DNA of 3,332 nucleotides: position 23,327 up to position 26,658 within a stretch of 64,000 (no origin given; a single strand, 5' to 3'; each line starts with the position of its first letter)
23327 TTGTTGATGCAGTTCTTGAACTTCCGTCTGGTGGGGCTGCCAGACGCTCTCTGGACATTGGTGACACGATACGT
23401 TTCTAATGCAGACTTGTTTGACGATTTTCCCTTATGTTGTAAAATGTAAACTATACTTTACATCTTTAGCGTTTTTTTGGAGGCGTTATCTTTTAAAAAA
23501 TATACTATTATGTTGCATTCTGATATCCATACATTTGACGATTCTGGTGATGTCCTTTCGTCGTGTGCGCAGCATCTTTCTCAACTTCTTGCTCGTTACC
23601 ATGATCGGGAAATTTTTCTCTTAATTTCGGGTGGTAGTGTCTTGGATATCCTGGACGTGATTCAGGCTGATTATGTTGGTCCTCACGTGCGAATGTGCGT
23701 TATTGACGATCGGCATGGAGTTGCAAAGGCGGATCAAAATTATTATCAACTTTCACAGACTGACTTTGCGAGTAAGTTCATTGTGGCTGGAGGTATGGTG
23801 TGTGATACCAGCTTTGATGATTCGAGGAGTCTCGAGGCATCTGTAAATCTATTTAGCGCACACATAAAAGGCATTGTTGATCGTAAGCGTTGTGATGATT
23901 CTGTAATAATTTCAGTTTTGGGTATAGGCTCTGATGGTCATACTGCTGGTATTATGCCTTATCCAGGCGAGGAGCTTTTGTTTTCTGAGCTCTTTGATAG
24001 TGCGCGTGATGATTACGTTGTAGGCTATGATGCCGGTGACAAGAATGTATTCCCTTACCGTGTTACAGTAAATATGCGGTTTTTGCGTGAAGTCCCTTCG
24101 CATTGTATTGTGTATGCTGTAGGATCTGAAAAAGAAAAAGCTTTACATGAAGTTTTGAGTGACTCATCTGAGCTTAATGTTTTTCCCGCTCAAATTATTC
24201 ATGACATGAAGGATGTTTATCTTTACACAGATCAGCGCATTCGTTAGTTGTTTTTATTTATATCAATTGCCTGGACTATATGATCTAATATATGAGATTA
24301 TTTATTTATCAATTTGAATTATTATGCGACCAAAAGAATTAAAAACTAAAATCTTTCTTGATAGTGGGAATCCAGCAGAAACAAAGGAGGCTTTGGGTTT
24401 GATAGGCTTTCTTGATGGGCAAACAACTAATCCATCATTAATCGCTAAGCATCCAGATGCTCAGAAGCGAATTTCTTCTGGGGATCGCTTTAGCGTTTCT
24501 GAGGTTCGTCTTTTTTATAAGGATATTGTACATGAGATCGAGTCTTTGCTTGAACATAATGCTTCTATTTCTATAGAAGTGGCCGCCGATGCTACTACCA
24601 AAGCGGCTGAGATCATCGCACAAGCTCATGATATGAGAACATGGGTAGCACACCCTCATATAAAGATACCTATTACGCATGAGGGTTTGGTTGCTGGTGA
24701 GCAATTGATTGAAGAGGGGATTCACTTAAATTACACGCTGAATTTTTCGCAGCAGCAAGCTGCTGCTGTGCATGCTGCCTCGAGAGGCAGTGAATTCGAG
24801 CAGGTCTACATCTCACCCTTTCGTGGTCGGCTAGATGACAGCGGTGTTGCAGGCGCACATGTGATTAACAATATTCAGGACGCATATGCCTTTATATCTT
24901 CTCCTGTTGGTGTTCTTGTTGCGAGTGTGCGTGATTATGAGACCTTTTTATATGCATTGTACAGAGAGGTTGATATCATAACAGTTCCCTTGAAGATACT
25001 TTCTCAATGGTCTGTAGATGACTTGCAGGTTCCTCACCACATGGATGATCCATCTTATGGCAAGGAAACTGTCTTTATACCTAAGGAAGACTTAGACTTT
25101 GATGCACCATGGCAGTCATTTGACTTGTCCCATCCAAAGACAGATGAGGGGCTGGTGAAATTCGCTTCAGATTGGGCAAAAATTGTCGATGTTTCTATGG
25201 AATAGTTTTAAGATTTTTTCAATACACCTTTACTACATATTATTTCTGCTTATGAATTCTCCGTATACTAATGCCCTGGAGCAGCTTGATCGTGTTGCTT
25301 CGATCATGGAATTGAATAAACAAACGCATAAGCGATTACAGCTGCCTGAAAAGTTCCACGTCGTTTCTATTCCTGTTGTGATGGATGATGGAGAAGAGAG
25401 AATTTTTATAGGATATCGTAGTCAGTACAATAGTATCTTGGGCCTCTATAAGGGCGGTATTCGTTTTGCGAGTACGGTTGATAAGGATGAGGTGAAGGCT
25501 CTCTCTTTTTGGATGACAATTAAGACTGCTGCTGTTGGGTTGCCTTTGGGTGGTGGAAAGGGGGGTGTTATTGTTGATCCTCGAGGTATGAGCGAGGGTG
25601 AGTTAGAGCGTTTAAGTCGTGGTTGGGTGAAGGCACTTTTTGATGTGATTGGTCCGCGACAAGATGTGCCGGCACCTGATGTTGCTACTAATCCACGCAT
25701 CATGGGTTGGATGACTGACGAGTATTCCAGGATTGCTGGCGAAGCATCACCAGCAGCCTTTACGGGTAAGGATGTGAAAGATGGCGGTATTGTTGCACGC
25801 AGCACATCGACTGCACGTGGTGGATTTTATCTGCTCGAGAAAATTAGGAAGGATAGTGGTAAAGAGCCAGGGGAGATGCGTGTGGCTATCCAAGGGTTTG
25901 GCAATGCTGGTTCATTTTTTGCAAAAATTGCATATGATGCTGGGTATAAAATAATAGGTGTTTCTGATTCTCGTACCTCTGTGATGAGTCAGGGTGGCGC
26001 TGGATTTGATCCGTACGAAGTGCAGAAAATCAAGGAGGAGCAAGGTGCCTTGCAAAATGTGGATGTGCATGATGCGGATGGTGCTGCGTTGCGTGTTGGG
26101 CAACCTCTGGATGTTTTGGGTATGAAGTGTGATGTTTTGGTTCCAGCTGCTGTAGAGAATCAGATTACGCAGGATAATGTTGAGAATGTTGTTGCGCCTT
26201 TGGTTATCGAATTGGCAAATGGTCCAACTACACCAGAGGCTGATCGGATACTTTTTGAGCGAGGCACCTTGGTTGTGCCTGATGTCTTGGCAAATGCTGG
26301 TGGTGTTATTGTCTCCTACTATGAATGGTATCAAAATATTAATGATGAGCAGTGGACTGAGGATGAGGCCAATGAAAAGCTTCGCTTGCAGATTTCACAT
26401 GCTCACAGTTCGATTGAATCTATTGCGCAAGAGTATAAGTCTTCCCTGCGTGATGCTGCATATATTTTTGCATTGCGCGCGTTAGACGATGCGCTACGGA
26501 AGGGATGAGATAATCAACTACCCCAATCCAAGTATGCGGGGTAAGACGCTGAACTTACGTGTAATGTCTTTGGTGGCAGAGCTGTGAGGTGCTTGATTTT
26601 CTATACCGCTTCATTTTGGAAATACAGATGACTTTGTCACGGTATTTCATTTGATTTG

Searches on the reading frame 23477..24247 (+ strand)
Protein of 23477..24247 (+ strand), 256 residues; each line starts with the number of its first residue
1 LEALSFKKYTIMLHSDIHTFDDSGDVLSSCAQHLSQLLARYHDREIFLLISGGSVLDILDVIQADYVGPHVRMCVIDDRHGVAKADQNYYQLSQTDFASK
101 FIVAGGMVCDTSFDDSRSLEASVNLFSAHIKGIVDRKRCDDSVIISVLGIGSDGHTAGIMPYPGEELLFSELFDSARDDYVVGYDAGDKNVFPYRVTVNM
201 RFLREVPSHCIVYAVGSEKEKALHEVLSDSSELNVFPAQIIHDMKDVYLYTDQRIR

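Call 7: search_protein_families(library=pfam, proteins=[window:23477-24247:+], max_evalue=0.001)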
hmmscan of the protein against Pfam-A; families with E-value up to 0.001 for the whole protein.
window:23477-24247:+ (256 aa): 1 family
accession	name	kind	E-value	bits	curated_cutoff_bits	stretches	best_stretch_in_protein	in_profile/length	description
PF01182.26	Glucosamine_iso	-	2.3e-14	54.3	27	1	25-243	5-218/225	Glucosamine-6-phosphate isomerases/6-phosphogluconolactonase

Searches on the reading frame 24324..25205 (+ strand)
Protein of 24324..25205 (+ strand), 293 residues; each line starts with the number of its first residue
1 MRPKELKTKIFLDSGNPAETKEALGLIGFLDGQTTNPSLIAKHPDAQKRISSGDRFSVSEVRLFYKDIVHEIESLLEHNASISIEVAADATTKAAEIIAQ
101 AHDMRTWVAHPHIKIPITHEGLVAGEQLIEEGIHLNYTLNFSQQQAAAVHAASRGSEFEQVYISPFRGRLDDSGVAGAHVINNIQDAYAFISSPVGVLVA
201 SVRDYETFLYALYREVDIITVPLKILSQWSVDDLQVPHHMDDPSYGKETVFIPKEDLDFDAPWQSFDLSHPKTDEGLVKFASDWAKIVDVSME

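Call 7: search_protein_families(library=pfam, proteins=[window:24324-25205:+], max_evalue=0.001)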
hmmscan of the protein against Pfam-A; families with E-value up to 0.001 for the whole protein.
window:24324-25205:+ (293 aa): 1 family
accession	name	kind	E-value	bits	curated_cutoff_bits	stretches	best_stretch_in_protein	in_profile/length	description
PF00923.25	TAL_FSA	-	5.7e-40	137.9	27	1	10-288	1-282/285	Transaldolase/Fructose-6-phosphate aldolase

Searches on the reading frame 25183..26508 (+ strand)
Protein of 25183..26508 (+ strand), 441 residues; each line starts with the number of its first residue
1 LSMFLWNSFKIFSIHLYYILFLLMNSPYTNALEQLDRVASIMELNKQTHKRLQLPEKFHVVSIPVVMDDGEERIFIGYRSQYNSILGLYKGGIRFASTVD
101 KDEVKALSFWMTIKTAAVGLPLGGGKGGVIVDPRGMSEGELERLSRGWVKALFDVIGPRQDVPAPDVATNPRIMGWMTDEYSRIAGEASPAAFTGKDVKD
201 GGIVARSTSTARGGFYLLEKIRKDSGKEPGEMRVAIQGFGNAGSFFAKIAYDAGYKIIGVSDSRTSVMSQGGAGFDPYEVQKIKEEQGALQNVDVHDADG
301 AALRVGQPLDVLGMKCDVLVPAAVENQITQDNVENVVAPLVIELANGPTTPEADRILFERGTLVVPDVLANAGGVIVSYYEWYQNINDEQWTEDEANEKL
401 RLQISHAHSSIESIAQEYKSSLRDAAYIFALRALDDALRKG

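Call 7: search_protein_families(library=pfam, proteins=[window:25183-26508:+], max_evalue=0.001)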
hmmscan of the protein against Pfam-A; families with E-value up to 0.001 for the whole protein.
window:25183-26508:+ (441 aa): 2 families
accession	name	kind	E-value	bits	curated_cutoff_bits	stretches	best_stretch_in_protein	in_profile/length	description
PF00208.27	ELFV_dehydrog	-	9.1e-64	215.9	23.4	1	201-438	1-237/241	Glutamate/Leucine/Phenylalanine/Valine dehydrogenase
PF02812.23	ELFV_dehydrog_N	-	9.2e-51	171.4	25.3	1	55-182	1-128/129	Glu/Leu/Phe/Val dehydrogenase, dimerisation domain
